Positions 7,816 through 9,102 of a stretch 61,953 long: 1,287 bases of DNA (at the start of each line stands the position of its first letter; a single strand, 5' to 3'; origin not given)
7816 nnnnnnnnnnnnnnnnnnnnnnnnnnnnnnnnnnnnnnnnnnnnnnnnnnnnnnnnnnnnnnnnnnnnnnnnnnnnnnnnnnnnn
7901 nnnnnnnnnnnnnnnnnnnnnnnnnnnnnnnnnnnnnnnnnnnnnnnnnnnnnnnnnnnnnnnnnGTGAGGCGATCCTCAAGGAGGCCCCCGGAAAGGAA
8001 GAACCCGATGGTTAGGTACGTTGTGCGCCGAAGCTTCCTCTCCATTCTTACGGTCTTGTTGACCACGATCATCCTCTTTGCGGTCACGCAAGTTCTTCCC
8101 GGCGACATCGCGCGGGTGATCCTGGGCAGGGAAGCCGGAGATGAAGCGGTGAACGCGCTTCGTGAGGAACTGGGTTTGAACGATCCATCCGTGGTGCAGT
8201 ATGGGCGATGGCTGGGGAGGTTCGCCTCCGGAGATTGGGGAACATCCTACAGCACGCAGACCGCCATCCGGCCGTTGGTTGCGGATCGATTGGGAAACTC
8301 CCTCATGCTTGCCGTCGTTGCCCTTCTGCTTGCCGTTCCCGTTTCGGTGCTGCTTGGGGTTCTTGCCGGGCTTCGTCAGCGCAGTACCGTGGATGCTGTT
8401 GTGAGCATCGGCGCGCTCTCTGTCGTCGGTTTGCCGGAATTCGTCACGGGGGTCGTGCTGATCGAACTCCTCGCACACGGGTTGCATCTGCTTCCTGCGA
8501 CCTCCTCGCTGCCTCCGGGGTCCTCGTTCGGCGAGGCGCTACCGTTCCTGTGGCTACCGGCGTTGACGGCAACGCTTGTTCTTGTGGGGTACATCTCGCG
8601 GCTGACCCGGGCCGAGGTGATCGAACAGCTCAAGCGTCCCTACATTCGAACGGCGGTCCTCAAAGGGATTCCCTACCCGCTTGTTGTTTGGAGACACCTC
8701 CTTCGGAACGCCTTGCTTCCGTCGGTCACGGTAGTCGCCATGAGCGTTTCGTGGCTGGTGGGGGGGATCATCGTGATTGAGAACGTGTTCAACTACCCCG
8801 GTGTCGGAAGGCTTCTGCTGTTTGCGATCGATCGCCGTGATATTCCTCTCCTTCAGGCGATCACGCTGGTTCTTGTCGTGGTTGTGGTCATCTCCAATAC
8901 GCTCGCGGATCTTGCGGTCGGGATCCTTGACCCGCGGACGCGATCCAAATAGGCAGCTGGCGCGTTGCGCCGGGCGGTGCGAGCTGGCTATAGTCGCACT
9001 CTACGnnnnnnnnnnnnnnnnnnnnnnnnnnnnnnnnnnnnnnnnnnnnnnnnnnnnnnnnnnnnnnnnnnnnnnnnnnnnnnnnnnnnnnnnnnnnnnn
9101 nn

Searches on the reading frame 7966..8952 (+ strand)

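Call 75: search_protein_families(library=pfam, proteins=[window:7966-8952:+], max_evalue=0.0001)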
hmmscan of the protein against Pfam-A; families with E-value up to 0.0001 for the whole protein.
window:7966-8952:+ (328 aa): 2 families
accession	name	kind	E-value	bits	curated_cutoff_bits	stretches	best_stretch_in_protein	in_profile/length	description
PF00528.27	BPD_transp_1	-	7.8e-33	114.2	26.4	1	128-326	2-183/184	Binding-protein-dependent transport system inner membrane component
PF19300.4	BPD_transp_1_N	-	8.4e-12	45.7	23.8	1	15-89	1-75/114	Binding-prot-dependent transport system membrane comp, N-term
